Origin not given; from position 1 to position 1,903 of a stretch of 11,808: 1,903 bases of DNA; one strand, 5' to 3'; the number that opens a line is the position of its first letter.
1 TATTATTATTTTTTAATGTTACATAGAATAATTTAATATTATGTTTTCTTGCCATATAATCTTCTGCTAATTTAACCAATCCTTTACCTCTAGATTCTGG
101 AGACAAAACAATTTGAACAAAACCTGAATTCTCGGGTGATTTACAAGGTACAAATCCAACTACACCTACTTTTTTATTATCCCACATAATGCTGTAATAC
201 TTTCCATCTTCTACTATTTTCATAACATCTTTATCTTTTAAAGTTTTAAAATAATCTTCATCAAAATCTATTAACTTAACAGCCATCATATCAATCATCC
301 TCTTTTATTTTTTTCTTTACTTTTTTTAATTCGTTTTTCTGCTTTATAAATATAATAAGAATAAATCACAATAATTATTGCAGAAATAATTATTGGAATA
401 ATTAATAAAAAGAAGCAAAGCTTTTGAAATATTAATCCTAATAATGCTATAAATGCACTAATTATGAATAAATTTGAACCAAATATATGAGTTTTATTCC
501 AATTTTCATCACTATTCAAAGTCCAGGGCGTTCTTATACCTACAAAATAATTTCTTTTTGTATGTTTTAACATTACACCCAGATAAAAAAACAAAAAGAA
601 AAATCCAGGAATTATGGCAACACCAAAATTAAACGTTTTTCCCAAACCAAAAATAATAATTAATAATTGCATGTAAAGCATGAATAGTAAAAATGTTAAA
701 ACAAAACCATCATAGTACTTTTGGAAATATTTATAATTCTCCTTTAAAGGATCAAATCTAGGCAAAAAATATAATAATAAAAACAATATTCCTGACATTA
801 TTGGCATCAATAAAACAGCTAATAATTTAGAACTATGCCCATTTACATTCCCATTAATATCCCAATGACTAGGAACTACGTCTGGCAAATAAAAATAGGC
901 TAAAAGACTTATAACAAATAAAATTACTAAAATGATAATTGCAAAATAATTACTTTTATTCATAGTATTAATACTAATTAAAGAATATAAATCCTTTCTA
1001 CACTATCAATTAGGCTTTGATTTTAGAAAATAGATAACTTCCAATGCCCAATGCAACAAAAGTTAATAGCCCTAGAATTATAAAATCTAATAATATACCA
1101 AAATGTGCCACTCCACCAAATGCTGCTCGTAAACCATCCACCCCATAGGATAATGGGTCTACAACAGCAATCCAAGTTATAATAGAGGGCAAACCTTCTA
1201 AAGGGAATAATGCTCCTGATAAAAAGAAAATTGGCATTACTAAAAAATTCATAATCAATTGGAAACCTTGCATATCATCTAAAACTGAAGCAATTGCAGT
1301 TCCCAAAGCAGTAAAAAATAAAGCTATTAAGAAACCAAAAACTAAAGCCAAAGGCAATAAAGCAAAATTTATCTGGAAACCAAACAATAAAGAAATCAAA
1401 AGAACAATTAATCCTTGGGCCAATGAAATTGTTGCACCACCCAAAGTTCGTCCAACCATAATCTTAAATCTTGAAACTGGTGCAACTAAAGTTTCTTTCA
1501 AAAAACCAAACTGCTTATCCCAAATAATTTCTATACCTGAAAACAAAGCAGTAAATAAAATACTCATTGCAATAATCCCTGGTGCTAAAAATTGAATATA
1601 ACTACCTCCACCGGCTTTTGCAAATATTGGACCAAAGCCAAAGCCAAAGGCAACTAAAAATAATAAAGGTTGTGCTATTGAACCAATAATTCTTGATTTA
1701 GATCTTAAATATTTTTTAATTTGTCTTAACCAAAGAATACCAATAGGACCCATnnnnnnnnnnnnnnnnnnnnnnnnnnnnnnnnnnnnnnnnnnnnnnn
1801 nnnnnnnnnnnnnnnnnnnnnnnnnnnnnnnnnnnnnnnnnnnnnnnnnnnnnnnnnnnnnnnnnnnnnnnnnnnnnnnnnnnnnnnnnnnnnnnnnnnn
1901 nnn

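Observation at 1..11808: Co-oriented envelope island: adhesin - orphan - TspO - tethered serpin - ABC-2 exporter - SdpI-like - GNAT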

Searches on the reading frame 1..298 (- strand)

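Call 12: search_protein_families(library=ncbifam, proteins=[window:1-298:-], max_evalue=0.01)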
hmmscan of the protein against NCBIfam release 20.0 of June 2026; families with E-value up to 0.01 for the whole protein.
window:1-298:- (99 aa): 1 family
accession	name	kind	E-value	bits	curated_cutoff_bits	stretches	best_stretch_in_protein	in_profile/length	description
NF011709.0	PRK15130.1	equivalog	0.0019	18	218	1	21-94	48-123/186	spermidine N1-acetyltransferase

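Call 51: search_protein_families(library=pfam, proteins=[window:1-298:-], max_evalue=0.01)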
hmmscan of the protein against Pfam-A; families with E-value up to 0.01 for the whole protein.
window:1-298:- (99 aa): 1 family
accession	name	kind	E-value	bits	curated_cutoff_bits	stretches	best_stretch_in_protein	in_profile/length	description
PF00583.31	Acetyltransf_1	-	4.1e-05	24.3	20.7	1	23-96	27-102/116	Acetyltransferase (GNAT) family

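Call 90: search_protein_families(library=padloc, proteins=[window:1-298:-], max_evalue=0.001)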
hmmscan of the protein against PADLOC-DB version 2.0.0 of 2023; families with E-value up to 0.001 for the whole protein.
window:1-298:- (99 aa): 0 families

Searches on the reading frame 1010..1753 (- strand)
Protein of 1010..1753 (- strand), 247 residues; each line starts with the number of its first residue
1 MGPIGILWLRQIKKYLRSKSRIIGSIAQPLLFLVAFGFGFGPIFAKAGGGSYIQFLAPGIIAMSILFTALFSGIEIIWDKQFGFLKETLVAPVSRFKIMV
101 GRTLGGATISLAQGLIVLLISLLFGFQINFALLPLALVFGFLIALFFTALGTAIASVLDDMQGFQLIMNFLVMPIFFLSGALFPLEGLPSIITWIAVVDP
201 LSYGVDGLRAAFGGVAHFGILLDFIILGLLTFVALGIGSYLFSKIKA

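Call 8: search_protein_families(library=pfam, proteins=[window:1010-1753:-], max_evalue=0.01)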
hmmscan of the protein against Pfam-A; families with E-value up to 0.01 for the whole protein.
window:1010-1753:- (247 aa): 2 families
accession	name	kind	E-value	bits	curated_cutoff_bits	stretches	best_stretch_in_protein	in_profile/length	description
PF01061.29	ABC2_membrane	-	1e-38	133.4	26.9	1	5-211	4-209/211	ABC-2 type transporter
PF12698.13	ABC2_membrane_3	-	1.9e-21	77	31.6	1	50-239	158-346/347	ABC-2 family transporter protein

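Call 12: search_protein_families(library=ncbifam, proteins=[window:1010-1753:-], max_evalue=0.01)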
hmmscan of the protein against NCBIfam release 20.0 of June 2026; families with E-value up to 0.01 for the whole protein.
window:1010-1753:- (247 aa): 10 families
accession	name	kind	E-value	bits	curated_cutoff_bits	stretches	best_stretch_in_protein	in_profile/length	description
TIGR01247.1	drrB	subfamily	1.6e-65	221.1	223.05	1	10-242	1-236/236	daunorubicin resistance ABC transporter membrane protein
TIGR03861.1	phenyl_ABC_PedC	subfamily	1.7e-28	99.9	241.35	1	8-227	8-236/253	alcohol ABC transporter, permease protein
NF011648.0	PRK15066.1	subfamily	1.2e-22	80.7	225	1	7-244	13-251/257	ABC transporter permease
TIGR01291.1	nodJ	subfamily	2.5e-17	63.3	206.65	1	19-223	23-228/253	ABC-2 type transporter, NodJ family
TIGR00025.1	Mtu_efflux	paralog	2.8e-14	53.2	146.9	1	49-223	34-211/238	ABC transporter efflux protein, DrrB family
TIGR03062.1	pip_yhgE_Cterm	subfamily_domain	8.8e-12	45.1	102.2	1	84-242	48-203/208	YhgE/Pip family protein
NF038293.1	permease_SagH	equivalog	1.8e-10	40.2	450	1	57-204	181-329/370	SagH family ABC transporter permease subunit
TIGR01248.1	drrC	subfamily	1e-06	29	165.65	1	66-210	2-147/152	daunorubicin resistance protein C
NF033858.1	ABC2_perm_RbbA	equivalog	8.9e-06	23.9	1050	1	53-241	712-903/909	ribosome-associated ATPase/putative transporter RbbA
TIGR00956.1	3a01205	subfamily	0.0095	13.5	1959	0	37-208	433-607/1394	pleiotropic drug resistance family protein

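Call 90: search_protein_families(library=padloc, proteins=[window:1010-1753:-], max_evalue=0.001)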
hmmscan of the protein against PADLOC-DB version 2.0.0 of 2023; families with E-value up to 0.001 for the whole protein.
window:1010-1753:- (247 aa): 0 families
